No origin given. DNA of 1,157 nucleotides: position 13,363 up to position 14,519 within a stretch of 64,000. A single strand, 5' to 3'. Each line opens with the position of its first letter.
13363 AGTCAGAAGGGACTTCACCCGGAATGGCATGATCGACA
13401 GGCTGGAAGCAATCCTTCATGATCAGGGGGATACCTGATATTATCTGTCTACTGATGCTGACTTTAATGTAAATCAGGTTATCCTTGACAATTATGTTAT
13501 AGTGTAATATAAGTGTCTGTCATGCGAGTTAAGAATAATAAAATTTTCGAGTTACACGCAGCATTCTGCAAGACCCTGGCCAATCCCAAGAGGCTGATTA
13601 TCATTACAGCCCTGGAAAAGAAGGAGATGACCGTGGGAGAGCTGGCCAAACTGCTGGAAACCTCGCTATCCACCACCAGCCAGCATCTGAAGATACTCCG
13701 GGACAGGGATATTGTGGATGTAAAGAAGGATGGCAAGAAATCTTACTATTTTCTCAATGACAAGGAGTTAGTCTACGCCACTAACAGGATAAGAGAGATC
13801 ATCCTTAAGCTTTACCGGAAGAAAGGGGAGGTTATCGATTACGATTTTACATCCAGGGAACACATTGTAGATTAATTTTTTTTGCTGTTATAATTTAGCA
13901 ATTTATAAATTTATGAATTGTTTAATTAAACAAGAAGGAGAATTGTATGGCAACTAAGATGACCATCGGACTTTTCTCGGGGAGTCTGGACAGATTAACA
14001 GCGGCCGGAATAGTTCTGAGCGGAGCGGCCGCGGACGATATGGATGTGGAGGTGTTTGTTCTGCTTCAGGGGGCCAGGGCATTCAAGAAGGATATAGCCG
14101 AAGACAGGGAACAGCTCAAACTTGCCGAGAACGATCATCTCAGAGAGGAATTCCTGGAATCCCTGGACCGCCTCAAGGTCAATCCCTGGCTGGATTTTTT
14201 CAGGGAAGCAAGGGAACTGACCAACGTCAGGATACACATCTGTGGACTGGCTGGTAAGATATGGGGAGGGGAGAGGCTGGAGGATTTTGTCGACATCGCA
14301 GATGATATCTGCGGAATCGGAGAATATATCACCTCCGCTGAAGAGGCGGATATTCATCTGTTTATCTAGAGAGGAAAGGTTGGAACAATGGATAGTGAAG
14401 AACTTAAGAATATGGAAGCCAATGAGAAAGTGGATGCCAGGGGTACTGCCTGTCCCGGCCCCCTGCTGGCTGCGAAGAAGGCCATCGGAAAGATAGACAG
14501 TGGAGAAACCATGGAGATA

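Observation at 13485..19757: Qmo-type (HdrA/HdrA/HdrC-HdrE) membrane complex encoded with TusA and DsrE-like sulfur carriers under an ArsR-family regulator, with no AprAB, sat or dsr in the operon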

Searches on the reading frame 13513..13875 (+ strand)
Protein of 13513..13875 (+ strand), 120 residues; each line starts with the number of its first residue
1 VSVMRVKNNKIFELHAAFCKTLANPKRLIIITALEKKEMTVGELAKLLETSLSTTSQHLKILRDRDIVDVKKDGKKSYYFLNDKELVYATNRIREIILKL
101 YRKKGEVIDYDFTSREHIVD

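Call 3: search_protein_families(library=pfam, proteins=[window:13513-13875:+], max_evalue=0.01)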
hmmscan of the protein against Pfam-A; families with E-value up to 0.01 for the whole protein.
window:13513-13875:+ (120 aa): 14 families
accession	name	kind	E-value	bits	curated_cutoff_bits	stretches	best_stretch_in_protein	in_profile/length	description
PF01022.26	HTH_5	-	5.4e-14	52.2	22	1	24-69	1-46/47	Bacterial regulatory protein, arsR family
PF12840.13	HTH_20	-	4.5e-12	46.2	27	1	22-70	1-50/51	Helix-turn-helix domain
PF25212.1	HVO_A0114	-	5.6e-06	26.5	27.6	1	17-77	15-75/84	HVO_A0114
PF12802.13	MarR_2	-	3.8e-05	24.2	27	1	28-74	8-56/61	MarR family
PF13545.12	HTH_Crp_2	-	0.00023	21.5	27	1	38-78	22-59/70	Crp-like helix-turn-helix domain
PF01047.28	MarR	-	0.00033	20.9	24.6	1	30-73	9-52/59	MarR family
PF05732.17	RepL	-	0.00076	19.5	20.3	1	39-105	76-139/164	Firmicute plasmid replication protein (RepL)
PF13412.12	HTH_24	-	0.0012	18.8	21.9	1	28-68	7-47/48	Winged helix-turn-helix DNA-binding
PF03965.22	Penicillinase_R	-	0.0015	19.3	22.6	1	36-102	15-85/115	Penicillinase repressor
PF24033.1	DUF7342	-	0.0018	18.7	31.6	1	39-97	18-74/150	Family of unknown function (DUF7342)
PF08100.18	Dimerisation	-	0.0021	18.3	25.6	1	17-82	17-84/93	O-methyltransferase dimerisation domain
PF08279.18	HTH_11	-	0.0044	17.3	25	1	30-72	5-48/55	HTH domain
PF01978.25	TrmB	-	0.0055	17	25.6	1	34-79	18-63/68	Sugar-specific transcriptional regulator TrmB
PF24035.1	DUF7344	-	0.0071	17.1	27.8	0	21-48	3-30/76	Domain of unknown function (DUF7344)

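Call 4: search_protein_families(library=ncbifam, proteins=[window:13513-13875:+], max_evalue=0.01)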
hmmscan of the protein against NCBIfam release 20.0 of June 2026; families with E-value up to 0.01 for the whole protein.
window:13513-13875:+ (120 aa): 14 families
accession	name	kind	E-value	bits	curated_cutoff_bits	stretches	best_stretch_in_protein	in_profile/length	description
NF033788.1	HTH_metalloreg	subfamily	2.7e-22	78.3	55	1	16-87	2-74/77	metalloregulator ArsR/SmtB family transcription factor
NF040642.1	sulf_sens_BigR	equivalog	1.4e-14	54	155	1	16-85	11-80/95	sulfite-sensing transcriptional repressor BigR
NF033789.1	repress_SdpR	subfamily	3.2e-14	52.6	100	1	20-83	3-66/79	autorepressor SdpR family transcription factor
NF047906.1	CdPbTransRegCmtR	equivalog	1.5e-10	40.9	150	1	17-100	13-96/104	Cd(II)/Pb(II)-sensing metalloregulatory transcriptional regulator CmtR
NF045707.1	Dbac_1936_reg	equivalog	1.6e-09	37.6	115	1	14-103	6-95/99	ArsR/SmtB-type metalloregulator TsoR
NF053755.1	MsvR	equivalog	3.2e-08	33.6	220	1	20-91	8-82/236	transcriptional factor MsvR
NF007528.0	PRK10141.1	subfamily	1e-07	31.8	97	1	18-94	9-86/117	metalloregulator ArsR/SmtB family transcription factor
NF041413.1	ArsR_Rv2640c_fam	equivalog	1.1e-07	32.3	155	1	11-85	29-105/118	Rv2640c family ArsR-like transcriptional regulator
NF052532.1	TransRegPagRBaca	equivalog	1.2e-07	31.7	170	1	8-84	10-86/99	transcriptional repressor PagR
TIGR01884.1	cas_HTH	subfamily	9.3e-06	25.2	60.2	1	26-81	143-198/202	CRISPR-associated CARF protein Csa3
TIGR02937.1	sigma70-ECF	superfamily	0.00033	20.3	42.9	0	15-63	112-158/165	sigma-70 family RNA polymerase sigma factor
NF003210.0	PRK04172.1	equivalog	0.00078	18.4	350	1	23-106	5-88/496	phenylalanine--tRNA ligase subunit alpha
NF040939.2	trans_reg_lrs14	equivalog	0.0029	17.6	90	1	18-76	15-74/103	Lrs14 family HTH-type transcriptional regulator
NF053606.1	Sta1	subfamily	0.0063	16.6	80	1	17-90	13-83/100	Sta1 family transcriptional regulator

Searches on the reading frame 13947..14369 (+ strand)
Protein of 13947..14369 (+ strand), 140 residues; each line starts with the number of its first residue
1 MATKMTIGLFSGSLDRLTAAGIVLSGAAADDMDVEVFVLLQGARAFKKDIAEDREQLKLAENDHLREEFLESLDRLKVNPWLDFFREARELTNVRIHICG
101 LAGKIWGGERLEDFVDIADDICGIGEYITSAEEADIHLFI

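Call 3: search_protein_families(library=pfam, proteins=[window:13947-14369:+], max_evalue=0.01)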
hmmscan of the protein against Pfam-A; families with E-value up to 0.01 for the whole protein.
window:13947-14369:+ (140 aa): 2 families
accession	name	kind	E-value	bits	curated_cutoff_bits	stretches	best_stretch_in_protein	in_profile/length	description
PF13686.11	DrsE_2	-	7.6e-08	32.9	25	1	3-56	3-56/156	DsrE/DsrF/DrsH-like family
PF02635.20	DsrE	-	0.0045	17.6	22.7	0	26-136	26-112/116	DsrE/DsrF-like family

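Call 4: search_protein_families(library=ncbifam, proteins=[window:13947-14369:+], max_evalue=0.01)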
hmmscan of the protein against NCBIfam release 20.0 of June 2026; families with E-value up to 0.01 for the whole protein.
window:13947-14369:+ (140 aa): 1 family
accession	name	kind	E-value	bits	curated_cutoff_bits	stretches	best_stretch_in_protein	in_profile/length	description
NF047629.1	SulfCarrDsrE2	equivalog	0.0016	18.6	210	0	3-50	4-51/159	sulfur carrier protein DsrE2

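Call 29: search_solved_structures(query=window:13947-14369:+, max_evalue=10, show_alignments=2)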
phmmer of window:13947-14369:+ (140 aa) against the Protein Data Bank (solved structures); distinct sequences matched with E-value up to 10: 4.
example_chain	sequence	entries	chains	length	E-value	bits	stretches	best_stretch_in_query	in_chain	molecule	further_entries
2qs7_A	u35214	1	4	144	2.5e-14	56.7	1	4-133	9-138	Uncharacterized protein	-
3pnx_A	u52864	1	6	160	1.5e-05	28.4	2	67-140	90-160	Putative sulfurtransferase dsrE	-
4whx_A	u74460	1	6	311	0.14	15.5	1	32-107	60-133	Branched-chain-amino-acid transaminase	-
3u0g_A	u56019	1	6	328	0.15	15.4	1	32-107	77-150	Putative branched-chain amino acid aminotransferase IlvE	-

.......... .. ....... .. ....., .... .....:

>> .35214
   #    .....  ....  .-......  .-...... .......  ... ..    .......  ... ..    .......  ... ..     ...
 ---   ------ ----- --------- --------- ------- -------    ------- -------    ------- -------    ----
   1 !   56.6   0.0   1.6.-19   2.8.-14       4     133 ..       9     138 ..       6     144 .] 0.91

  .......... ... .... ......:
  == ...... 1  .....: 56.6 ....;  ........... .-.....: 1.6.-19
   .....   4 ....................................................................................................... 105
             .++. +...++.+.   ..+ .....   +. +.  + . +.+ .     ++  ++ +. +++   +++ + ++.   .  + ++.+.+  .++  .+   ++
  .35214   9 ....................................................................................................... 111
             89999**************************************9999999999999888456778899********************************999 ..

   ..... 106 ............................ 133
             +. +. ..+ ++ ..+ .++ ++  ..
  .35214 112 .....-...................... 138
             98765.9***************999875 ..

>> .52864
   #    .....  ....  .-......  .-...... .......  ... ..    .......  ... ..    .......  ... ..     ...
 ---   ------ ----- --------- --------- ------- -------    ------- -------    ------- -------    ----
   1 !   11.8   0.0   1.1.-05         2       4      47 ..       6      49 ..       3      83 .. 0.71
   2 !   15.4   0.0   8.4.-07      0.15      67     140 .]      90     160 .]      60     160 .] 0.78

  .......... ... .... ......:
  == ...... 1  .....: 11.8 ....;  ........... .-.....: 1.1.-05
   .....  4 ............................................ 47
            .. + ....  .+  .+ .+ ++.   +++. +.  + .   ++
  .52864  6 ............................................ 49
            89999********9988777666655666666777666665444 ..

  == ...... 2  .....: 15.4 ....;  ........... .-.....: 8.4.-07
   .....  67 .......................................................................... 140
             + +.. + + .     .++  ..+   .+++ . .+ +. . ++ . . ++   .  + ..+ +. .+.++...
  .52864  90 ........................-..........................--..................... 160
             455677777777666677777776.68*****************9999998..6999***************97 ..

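Call 57: find_homologous_proteins(query=window:13947-14369:+, max_evalue=0.00001)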
Query window:13947-14369:+ (140 aa): 934 proteins with E <= 0.00001 among 1004 candidates; the best 120 are listed.
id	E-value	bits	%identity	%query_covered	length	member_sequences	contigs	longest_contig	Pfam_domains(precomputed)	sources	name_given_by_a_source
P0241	2.0e-85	302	100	100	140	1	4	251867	PF13686.12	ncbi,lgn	-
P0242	1.7e-75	269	86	100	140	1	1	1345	PF13686.12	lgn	-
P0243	2.5e-74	266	86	99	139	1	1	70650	PF13686.12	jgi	-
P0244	3.7e-74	265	85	99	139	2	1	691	PF13686.12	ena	-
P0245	5.7e-73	261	84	98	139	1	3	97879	PF13686.12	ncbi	ncbi:MAG: DsrE/DsrF/DrsH-like family protein [Candidatus Krumholzibacteriales bacterium]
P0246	2.2e-72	259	83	99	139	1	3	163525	PF13686.12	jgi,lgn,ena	-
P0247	4.3e-72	258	83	99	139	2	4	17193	PF13686.12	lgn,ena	-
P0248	3.1e-71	256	81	100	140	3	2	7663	PF13686.12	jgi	-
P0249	5.3e-71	255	82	100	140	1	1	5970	PF13686.12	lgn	-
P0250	5.3e-71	255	81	100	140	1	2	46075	PF13686.12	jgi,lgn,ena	-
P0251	5.8e-71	255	80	100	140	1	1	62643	PF13686.12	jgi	-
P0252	2.0e-70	253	79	100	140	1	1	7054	PF13686.12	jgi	jgi:peroxiredoxin family protein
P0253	5.6e-70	252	81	100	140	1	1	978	PF13686.12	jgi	jgi:peroxiredoxin family protein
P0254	2.1e-69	250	80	98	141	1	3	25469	PF13686.12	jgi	jgi:peroxiredoxin family protein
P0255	2.7e-69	249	81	100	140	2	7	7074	PF13686.12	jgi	jgi:peroxiredoxin family protein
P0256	3.5e-69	249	79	100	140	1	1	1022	PF13686.12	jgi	jgi:peroxiredoxin family protein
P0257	3.8e-69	249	79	100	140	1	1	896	PF13686.12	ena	-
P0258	4.9e-69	249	81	97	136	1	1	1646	PF13686.12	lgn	-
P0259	6.0e-69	248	80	98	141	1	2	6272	PF13686.12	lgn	-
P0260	6.1e-69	248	80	98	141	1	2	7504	PF13686.12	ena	-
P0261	6.8e-69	248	79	100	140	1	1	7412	PF13686.12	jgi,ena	-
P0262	8.6e-69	248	78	100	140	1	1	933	PF13686.12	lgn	-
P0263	1.2e-68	247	81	100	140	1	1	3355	PF13686.12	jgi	jgi:peroxiredoxin family protein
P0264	1.8e-68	247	77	98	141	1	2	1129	PF13686.12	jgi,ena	-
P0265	2.6e-68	246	77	100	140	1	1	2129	PF13686.12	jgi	jgi:peroxiredoxin family protein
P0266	2.8e-68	246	79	98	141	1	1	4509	PF13686.12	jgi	jgi:peroxiredoxin family protein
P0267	6.6e-68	245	77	98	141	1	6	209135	PF13686.12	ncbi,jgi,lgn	-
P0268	7.7e-68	245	79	97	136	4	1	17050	PF13686.12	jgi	-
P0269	9.6e-68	244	76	100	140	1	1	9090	PF13686.12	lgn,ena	-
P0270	1.6e-67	244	77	98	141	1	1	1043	PF13686.12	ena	-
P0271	1.7e-67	244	77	98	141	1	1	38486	PF13686.12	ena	-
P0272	2.3e-67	243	78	98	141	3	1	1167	PF13686.12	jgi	jgi:peroxiredoxin family protein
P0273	2.4e-67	243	80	98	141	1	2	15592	PF13686.12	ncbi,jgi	-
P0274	3.0e-67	243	77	98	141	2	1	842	PF13686.12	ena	-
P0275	4.7e-67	242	76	100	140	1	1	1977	PF13686.12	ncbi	-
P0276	4.8e-67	242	77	98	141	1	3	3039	PF13686.12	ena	-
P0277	6.1e-67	242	76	100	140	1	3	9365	PF13686.12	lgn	-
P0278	6.3e-67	242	80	97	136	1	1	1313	PF13686.12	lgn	-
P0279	6.4e-67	242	77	98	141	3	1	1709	PF02635.21,PF13686.12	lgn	-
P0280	6.4e-67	242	75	99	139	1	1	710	PF13686.12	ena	-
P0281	7.2e-67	242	75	100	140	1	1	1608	PF13686.12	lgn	-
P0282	8.3e-67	241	76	97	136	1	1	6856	PF13686.12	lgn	-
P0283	1.0e-66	241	75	98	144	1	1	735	PF13686.12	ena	-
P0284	1.1e-66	241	78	97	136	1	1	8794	PF13686.12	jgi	-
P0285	1.1e-66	241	76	100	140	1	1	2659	PF13686.12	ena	-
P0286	1.1e-66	241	77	98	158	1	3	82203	PF13686.12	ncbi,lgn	-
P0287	1.1e-66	241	77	98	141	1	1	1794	PF13686.12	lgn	-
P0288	1.2e-66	241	76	98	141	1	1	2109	PF13686.12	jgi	jgi:peroxiredoxin family protein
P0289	1.6e-66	240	78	98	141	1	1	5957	PF13686.12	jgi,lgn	-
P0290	1.6e-66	240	76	97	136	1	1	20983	PF13686.12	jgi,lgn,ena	-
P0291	1.7e-66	240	77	98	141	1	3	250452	PF13686.12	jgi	-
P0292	1.8e-66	240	78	97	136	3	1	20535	PF13686.12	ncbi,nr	ncbi:MAG: hypothetical protein AMS27_07360 [Bacteroides sp. SM23_62_1]|nr:MAG: hypothetical protein 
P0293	2.2e-66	240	76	100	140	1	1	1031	PF13686.12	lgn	-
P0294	2.6e-66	240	74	100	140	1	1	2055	PF13686.12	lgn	-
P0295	2.8e-66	240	76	100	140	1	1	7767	PF13686.12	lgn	-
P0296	2.8e-66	240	78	97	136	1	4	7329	PF13686.12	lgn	-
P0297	2.8e-66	240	77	98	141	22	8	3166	PF13686.12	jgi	jgi:peroxiredoxin family protein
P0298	3.2e-66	239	76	100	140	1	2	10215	PF13686.12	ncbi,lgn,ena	-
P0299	3.9e-66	239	74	100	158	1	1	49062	PF13686.12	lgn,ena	-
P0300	4.1e-66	239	76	98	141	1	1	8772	PF13686.12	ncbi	-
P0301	4.5e-66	239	79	97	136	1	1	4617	PF13686.12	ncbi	-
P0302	4.5e-66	239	77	97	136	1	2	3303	PF13686.12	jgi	-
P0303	4.7e-66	239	74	98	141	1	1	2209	PF13686.12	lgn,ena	-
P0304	5.9e-66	239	74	99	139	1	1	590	PF13686.12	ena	-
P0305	6.0e-66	239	76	98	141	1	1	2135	PF13686.12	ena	-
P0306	7.8e-66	238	75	98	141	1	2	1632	PF13686.12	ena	-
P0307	8.2e-66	238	76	97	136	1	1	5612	PF13686.12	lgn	-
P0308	1.0e-65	238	75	98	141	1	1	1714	PF02635.21,PF13686.12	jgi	jgi:peroxiredoxin family protein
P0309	1.0e-65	238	75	100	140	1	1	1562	PF13686.12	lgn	-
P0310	1.1e-65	238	76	98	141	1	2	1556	PF13686.12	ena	-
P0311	1.3e-65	237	73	98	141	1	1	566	PF13686.12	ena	-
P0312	1.3e-65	237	75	100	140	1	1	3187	PF13686.12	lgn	-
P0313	1.3e-65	237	74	98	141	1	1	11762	PF13686.12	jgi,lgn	jgi:peroxiredoxin family protein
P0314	1.4e-65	237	75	98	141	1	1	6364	PF13686.12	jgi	-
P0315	1.5e-65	237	76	98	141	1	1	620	PF13686.12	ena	-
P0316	1.6e-65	237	74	98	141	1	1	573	PF13686.12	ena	-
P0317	1.6e-65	237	73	98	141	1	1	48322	PF13686.12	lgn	-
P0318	2.0e-65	237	74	100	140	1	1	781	PF13686.12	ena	-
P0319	2.2e-65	237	74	98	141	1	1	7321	PF13686.12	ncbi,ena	-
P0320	2.2e-65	237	76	98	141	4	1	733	PF13686.12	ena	-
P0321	2.2e-65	237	74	98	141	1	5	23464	PF13686.12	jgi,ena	-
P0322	2.3e-65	237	76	98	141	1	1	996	PF13686.12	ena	-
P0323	2.4e-65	237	74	98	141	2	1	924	PF13686.12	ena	-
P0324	2.7e-65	236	76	97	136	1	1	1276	PF13686.12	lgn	-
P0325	2.9e-65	236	75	98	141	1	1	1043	PF13686.12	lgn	-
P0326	3.0e-65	236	76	98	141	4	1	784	PF13686.12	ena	-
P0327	3.1e-65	236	77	98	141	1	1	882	PF13686.12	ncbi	-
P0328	3.4e-65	236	74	100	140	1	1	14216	PF13686.12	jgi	-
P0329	4.3e-65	236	74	98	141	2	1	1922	PF13686.12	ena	-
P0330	4.9e-65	236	75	98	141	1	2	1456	PF13686.12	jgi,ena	-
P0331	5.0e-65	236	74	98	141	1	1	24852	PF13686.12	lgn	-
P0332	5.3e-65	235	77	96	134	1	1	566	PF13686.12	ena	-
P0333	5.9e-65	235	76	98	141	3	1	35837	PF13686.12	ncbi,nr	ncbi:MAG: hypothetical protein JXA06_09440 [Bacteroidetes bacterium]|nr:hypothetical protein [Bacter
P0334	6.1e-65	235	73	98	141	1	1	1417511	PF13686.12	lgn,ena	-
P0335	7.2e-65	235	74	98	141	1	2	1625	PF13686.12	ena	-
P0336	7.2e-65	235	74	98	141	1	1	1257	PF13686.12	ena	-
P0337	8.6e-65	235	75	98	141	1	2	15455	PF13686.12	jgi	jgi:peroxiredoxin family protein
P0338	9.5e-65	235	75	98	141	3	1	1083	PF13686.12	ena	-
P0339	9.6e-65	235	74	98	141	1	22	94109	PF02635.21,PF13686.12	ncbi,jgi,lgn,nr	ncbi:MAG: DsrE/DsrF/DrsH-like family protein [Bacteroidales bacterium]|nr:DsrE/DsrF/DrsH-like family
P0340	1.0e-64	235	74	97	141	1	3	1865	PF13686.12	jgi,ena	-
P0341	1.1e-64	234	74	98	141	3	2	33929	PF13686.12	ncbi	ncbi:MAG: DsrE family protein [Bacteroidales bacterium]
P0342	1.1e-64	234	75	98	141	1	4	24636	PF13686.12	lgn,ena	-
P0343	1.1e-64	234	76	97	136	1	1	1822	PF13686.12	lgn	-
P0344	1.1e-64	234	76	98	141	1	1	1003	PF13686.12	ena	-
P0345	1.2e-64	234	76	97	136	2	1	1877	PF13686.12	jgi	-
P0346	1.3e-64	234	75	97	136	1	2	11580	PF13686.12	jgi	-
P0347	1.4e-64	234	76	97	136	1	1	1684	PF13686.12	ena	-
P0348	1.4e-64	234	74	97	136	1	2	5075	PF13686.12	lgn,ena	-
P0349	1.5e-64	234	74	98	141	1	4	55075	PF13686.12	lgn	-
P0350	1.5e-64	234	72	98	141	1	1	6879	PF13686.12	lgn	-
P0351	1.7e-64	234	72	98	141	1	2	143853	PF13686.12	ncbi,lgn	-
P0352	1.8e-64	234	72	98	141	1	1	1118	PF13686.12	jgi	jgi:peroxiredoxin family protein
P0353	1.8e-64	234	74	97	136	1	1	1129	PF13686.12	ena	-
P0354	1.8e-64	234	74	98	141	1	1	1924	PF13686.12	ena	-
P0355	1.9e-64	234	77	98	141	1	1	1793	PF13686.12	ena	-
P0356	1.9e-64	234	76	98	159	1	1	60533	PF13686.12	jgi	-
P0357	2.0e-64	234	73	98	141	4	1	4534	PF13686.12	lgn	-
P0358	2.4e-64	233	71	98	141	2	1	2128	PF13686.12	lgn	-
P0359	2.5e-64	233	74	97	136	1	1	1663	PF13686.12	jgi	-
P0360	2.6e-64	233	74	98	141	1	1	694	PF13686.12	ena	-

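Call 59: find_encoding_contigs(protein=P0334, flank=10000, max_places=1)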
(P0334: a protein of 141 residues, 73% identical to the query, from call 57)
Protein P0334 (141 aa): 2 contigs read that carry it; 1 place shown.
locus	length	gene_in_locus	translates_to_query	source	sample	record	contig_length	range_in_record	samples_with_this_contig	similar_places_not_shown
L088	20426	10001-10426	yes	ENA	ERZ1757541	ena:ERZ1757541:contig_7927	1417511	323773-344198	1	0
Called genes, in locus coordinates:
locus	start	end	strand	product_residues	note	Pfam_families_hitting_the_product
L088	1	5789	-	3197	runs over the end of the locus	PF00354:Pentaxin, PF02210:Laminin_G_2 (faint), PF13385:Laminin_G_3, PF18962:Por_Secre_tail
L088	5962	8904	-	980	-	PF00989:PAS, PF08448:PAS_4, PF13426:PAS_9, PF00989:PAS, PF13426:PAS_9, PF00512:HisKA, PF02518:HATPase_c, PF00072:Response_reg, +3 more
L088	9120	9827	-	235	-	PF00027:cNMP_binding, PF13545:HTH_Crp_2, PF00325:Crp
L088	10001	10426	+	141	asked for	PF13686:DrsE_2 (faint)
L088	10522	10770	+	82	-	PF01206:TusA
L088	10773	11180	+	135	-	PF02662:FlpD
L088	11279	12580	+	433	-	PF00890:FAD_binding_2 (weak), PF01134:GIDA (weak), PF01266:DAO (weak), PF07992:Pyr_redox_2, PF12831:FAD_oxidored, PF13187:Fer4_9, PF13534:Fer4_17 (weak), PF00037:Fer4 (weak), +4 more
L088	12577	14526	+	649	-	PF07992:Pyr_redox_2 (weak), PF00890:FAD_binding_2, PF01266:DAO, PF12831:FAD_oxidored, PF13450:NAD_binding_8, PF12838:Fer4_7, PF13187:Fer4_9 (weak), PF14697:Fer4_21, +9 more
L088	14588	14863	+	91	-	-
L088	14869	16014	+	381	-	PF25160:LdpA_Fe-S-bd (faint), PF12838:Fer4_7 (weak), PF13183:Fer4_8, PF13187:Fer4_9, PF13237:Fer4_10 (weak)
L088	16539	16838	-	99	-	PF12840:HTH_20, PF01022:HTH_5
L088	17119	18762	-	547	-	PF01979:Amidohydro_1, PF13382:Adenine_deam_C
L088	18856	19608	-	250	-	PF00072:Response_reg, PF04397:LytTR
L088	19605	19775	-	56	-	-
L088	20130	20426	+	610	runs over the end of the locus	PF13205:Big_5, PF13620:CarboxypepD_reg (faint), PF09912:DUF2141 (faint)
